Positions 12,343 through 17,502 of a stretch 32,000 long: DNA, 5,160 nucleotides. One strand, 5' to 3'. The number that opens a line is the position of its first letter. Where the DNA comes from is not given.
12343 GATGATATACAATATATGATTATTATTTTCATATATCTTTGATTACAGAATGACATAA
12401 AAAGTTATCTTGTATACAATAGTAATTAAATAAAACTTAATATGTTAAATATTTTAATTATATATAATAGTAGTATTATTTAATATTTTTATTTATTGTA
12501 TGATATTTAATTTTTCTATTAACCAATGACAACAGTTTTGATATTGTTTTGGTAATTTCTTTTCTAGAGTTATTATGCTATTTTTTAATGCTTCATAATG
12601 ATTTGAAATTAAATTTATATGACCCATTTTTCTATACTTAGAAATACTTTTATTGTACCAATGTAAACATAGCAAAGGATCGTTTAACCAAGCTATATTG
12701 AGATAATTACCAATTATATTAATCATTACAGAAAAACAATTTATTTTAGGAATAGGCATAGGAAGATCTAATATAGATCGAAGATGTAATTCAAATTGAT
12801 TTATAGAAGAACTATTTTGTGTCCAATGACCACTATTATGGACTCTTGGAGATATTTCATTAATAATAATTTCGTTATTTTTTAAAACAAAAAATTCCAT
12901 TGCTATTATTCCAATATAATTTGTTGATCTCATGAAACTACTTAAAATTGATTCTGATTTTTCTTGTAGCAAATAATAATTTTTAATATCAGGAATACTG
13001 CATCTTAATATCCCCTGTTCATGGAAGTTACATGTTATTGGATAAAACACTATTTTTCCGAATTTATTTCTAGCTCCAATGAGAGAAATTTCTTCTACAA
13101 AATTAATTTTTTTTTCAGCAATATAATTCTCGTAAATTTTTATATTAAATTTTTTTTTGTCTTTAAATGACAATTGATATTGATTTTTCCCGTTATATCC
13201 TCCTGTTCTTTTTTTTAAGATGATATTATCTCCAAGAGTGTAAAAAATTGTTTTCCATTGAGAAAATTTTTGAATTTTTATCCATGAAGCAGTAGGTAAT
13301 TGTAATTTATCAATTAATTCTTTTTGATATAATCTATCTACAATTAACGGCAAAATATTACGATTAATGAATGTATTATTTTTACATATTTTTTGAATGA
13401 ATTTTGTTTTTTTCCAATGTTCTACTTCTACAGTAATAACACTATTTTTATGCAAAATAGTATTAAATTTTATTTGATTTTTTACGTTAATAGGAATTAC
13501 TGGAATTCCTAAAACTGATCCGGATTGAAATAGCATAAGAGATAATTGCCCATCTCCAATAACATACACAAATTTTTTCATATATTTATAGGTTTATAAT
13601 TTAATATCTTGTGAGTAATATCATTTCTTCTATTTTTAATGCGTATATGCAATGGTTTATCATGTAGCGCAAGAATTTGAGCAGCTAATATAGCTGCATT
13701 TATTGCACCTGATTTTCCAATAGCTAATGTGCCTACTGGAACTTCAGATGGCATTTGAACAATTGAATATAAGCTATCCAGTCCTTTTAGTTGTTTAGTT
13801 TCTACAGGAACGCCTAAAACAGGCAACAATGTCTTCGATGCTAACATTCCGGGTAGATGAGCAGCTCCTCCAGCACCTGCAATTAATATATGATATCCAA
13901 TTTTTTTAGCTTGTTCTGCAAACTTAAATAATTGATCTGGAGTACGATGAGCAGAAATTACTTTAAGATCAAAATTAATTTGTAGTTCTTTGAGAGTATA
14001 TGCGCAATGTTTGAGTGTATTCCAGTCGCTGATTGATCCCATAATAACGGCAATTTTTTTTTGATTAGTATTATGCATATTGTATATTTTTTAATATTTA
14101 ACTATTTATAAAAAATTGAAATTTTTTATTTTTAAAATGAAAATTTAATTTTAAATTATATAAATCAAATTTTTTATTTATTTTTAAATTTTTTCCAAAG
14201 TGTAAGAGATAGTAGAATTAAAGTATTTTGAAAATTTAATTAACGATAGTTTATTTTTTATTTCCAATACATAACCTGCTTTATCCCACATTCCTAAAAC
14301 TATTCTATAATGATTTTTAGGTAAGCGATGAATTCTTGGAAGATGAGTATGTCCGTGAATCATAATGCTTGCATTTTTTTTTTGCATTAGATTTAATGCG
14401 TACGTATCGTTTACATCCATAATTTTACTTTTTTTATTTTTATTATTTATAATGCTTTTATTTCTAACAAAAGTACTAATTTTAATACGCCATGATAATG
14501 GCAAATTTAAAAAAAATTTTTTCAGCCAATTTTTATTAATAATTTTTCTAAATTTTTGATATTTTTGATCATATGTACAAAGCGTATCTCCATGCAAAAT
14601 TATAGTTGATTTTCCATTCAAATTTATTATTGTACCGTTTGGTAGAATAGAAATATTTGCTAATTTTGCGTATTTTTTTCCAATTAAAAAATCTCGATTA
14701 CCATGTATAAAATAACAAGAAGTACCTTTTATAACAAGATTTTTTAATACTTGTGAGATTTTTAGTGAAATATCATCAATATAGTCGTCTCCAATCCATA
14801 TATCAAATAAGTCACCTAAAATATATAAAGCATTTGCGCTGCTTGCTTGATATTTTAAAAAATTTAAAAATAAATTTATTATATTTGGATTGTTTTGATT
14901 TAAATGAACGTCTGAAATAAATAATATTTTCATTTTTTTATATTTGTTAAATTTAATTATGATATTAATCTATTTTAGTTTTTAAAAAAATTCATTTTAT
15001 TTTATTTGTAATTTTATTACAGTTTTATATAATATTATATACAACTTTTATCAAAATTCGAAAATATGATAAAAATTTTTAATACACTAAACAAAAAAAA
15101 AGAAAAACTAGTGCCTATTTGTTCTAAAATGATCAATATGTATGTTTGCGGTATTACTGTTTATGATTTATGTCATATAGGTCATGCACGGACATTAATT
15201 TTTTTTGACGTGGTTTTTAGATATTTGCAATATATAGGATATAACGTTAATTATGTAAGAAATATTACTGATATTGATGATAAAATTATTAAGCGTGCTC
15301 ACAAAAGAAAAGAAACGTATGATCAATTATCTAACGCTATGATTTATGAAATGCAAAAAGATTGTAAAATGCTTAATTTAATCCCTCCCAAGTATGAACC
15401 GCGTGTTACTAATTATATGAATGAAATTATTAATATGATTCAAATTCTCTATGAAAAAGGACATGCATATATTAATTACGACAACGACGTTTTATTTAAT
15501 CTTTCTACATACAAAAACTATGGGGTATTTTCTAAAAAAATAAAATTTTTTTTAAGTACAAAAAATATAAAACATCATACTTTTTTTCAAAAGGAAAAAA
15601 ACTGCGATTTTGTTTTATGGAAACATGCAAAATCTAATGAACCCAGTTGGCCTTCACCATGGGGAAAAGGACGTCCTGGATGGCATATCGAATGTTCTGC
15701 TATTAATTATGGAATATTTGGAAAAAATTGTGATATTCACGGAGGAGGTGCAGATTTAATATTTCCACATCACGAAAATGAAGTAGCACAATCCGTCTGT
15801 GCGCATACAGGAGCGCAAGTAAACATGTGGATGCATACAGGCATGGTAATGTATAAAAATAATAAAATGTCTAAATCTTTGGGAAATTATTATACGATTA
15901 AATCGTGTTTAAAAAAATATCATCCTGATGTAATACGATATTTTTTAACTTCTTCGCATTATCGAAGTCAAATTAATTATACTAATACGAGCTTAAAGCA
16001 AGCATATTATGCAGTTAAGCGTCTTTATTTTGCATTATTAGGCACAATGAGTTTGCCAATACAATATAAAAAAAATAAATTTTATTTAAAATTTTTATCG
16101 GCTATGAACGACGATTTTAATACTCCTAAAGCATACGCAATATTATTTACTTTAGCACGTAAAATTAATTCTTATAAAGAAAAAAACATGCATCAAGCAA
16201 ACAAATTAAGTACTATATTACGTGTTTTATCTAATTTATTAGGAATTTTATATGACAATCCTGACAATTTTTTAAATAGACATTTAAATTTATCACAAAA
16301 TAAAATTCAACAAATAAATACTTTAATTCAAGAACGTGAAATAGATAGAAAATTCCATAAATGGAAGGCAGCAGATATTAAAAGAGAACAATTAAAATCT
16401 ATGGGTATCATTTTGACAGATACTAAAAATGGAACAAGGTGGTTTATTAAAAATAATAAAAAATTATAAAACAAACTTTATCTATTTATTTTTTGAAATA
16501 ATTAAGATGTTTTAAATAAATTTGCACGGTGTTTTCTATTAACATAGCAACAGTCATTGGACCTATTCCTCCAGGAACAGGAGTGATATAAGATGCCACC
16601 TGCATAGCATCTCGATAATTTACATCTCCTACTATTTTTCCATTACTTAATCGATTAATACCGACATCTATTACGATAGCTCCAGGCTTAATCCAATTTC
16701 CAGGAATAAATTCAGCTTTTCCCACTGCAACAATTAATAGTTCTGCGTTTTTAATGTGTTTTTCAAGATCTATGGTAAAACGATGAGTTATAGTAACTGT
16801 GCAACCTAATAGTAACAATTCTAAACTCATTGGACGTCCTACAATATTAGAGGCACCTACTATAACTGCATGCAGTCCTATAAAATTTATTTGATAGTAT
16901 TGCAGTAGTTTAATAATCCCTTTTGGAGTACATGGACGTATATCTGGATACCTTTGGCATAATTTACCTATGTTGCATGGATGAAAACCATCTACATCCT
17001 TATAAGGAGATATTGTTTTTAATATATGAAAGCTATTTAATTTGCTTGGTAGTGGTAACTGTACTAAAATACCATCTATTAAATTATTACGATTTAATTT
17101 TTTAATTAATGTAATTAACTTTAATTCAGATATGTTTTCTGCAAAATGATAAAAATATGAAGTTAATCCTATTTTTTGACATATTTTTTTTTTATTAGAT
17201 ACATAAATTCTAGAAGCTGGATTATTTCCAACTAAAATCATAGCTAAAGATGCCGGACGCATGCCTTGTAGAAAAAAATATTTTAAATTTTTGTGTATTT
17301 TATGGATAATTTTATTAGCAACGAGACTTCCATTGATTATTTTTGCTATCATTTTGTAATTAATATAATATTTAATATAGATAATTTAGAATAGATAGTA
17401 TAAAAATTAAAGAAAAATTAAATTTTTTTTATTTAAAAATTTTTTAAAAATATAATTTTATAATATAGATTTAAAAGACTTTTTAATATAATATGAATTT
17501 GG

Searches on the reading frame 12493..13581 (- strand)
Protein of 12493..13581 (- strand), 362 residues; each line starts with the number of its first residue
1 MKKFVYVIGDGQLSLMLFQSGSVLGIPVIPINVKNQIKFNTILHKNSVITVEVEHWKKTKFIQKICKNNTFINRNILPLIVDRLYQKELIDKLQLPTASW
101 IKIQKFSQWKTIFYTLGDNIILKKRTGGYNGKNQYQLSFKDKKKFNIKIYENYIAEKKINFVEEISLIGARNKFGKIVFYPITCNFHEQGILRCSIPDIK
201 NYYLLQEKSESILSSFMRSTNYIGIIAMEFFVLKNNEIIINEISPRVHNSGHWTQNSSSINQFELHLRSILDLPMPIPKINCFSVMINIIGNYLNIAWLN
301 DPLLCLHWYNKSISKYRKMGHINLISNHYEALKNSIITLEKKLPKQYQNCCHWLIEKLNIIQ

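Call 52: search_protein_families(library=ncbifam, proteins=[window:12493-13581:-], max_evalue=0.00001)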
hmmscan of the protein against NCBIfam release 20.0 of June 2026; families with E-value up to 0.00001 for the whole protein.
window:12493-13581:- (362 aa): 9 families
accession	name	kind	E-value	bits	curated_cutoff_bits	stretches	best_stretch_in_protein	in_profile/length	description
NF004678.0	PRK06019.1-4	equivalog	1.5e-137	458.2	444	1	3-358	2-354/355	5-(carboxyamino)imidazole ribonucleotide synthase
TIGR01161.1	purK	equivalog_domain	6.5e-85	285.6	318.4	1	5-333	2-360/362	5-(carboxyamino)imidazole ribonucleotide synthase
NF004679.0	PRK06019.1-5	equivalog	5.9e-80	268.9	326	1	4-347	4-373/376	5-(carboxyamino)imidazole ribonucleotide synthase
NF004676.0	PRK06019.1-2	equivalog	3.5e-64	217.1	387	1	40-328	66-359/363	5-(carboxyamino)imidazole ribonucleotide synthase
NF004675.0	PRK06019.1-1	equivalog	1.8e-56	191.6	375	1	41-337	66-368/375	5-(carboxyamino)imidazole ribonucleotide synthase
NF004677.0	PRK06019.1-3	equivalog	5.9e-46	157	441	1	76-343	103-384/389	5-(carboxyamino)imidazole ribonucleotide synthase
NF004680.0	PRK06019.1-6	equivalog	7.6e-42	143.4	327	1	41-354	74-395/405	5-(carboxyamino)imidazole ribonucleotide synthase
NF006766.0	PRK09288.1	equivalog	1e-16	60.7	339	1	91-277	123-315/396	formate-dependent phosphoribosylglycinamide formyltransferase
TIGR01142.1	purT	equivalog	3.3e-12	46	502.15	1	91-279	110-305/380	phosphoribosylglycinamide formyltransferase 2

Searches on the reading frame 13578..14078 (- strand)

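Call 52: search_protein_families(library=ncbifam, proteins=[window:13578-14078:-], max_evalue=0.00001)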
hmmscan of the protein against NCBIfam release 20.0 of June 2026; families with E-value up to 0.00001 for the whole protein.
window:13578-14078:- (166 aa): 2 families
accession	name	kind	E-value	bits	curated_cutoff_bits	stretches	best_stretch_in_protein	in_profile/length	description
TIGR01162.1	purE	equivalog_domain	5.1e-58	195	149.6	1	9-160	1-150/156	5-(carboxyamino)imidazole ribonucleotide mutase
NF033503.1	LarB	equivalog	6.6e-06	25.9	175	1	4-135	77-206/209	nickel pincer cofactor biosynthesis protein LarB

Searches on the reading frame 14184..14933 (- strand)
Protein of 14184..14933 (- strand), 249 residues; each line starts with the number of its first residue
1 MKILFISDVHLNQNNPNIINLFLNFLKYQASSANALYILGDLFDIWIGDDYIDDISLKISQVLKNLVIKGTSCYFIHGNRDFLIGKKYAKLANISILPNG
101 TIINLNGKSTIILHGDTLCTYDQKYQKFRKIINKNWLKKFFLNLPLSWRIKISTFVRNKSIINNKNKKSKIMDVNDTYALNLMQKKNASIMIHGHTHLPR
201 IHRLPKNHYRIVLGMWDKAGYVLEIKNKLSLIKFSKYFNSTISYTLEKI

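Call 52: search_protein_families(library=ncbifam, proteins=[window:14184-14933:-], max_evalue=0.00001)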
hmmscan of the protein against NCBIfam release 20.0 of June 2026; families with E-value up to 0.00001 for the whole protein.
window:14184-14933:- (249 aa): 4 families
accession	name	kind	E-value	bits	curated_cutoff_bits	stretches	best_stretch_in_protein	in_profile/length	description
NF003743.0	PRK05340.1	equivalog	1.6e-87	292.7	134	1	1-234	2-239/242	UDP-2,3-diacylglucosamine diphosphatase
TIGR01854.1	lipid_A_lpxH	equivalog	1.1e-81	273.6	190.35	1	4-227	2-228/231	UDP-2,3-diacylglucosamine diphosphatase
TIGR00040.1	yfcE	subfamily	7.5e-07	29.3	56.25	0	1-124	1-95/158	YfcE family phosphodiesterase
NF006988.0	PRK09453.1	equivalog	1e-06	28.7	117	0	180-203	111-134/183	phosphodiesterase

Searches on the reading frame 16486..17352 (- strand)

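Call 52: search_protein_families(library=ncbifam, proteins=[window:16486-17352:-], max_evalue=0.00001)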
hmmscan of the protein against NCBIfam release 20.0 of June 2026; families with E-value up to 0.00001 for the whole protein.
window:16486-17352:- (288 aa): 30 families (the best 25 are shown)
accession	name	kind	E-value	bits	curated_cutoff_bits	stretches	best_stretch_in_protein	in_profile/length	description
NF008058.0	PRK10792.1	equivalog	1.9e-129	430.7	355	1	1-281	1-281/285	bifunctional methylenetetrahydrofolate dehydrogenase/methenyltetrahydrofolate cyclohydrolase FolD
NF010786.0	PRK14189.1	subfamily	2.4e-100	335.3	421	1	1-277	1-276/285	bifunctional methylenetetrahydrofolate dehydrogenase/methenyltetrahydrofolate cyclohydrolase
NF010783.0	PRK14186.1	equivalog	5.3e-100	334.4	333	1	3-284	2-287/297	bifunctional methylenetetrahydrofolate dehydrogenase/methenyltetrahydrofolate cyclohydrolase FolD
NF010787.0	PRK14191.1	equivalog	9.5e-100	333.4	423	1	4-279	2-277/285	bifunctional methylenetetrahydrofolate dehydrogenase/methenyltetrahydrofolate cyclohydrolase FolD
NF010785.0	PRK14188.1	subfamily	1.3e-95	319.7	396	1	2-278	2-285/297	bifunctional methylenetetrahydrofolate dehydrogenase/methenyltetrahydrofolate cyclohydrolase FolD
NF010776.0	PRK14179.1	equivalog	1.2e-93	313.3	445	1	3-283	2-282/284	bifunctional methylenetetrahydrofolate dehydrogenase/methenyltetrahydrofolate cyclohydrolase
NF010781.0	PRK14184.1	equivalog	3.4e-93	311.9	438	1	4-283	2-284/286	bifunctional 5,10-methylene-tetrahydrofolate dehydrogenase/ 5,10-methylene-tetrahydrofolate cyclohydrolase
NF010780.0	PRK14183.1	equivalog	3.6e-91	305.3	480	1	4-277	2-275/283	bifunctional 5,10-methylene-tetrahydrofolate dehydrogenase/ 5,10-methylene-tetrahydrofolate cyclohydrolase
NF010763.0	PRK14166.1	equivalog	1.1e-85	287.1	501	1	5-278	3-276/282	bifunctional 5,10-methylene-tetrahydrofolate dehydrogenase/ 5,10-methylene-tetrahydrofolate cyclohydrolase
NF010766.0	PRK14169.1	equivalog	1.4e-85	287.2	450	1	3-280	2-278/283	bifunctional methylenetetrahydrofolate dehydrogenase/methenyltetrahydrofolate cyclohydrolase FolD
NF010770.0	PRK14173.1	equivalog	1.8e-84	283.4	411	1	1-280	1-279/287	bifunctional 5,10-methylene-tetrahydrofolate dehydrogenase/ 5,10-methylene-tetrahydrofolate cyclohydrolase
NF010790.0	PRK14194.1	equivalog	2e-83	280.1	508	1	3-277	4-280/301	bifunctional methylenetetrahydrofolate dehydrogenase/methenyltetrahydrofolate cyclohydrolase FolD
NF010775.0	PRK14178.1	equivalog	3e-83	279.3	465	1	5-278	2-270/279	bifunctional methylenetetrahydrofolate dehydrogenase/methenyltetrahydrofolate cyclohydrolase FolD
NF010773.0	PRK14176.1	equivalog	1.1e-81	274.4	437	1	3-277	8-281/287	bifunctional 5,10-methylene-tetrahydrofolate dehydrogenase/ 5,10-methylene-tetrahydrofolate cyclohydrolase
NF010779.0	PRK14182.1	equivalog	1.3e-81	273.9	537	1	4-278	2-276/282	bifunctional 5,10-methylene-tetrahydrofolate dehydrogenase/ 5,10-methylene-tetrahydrofolate cyclohydrolase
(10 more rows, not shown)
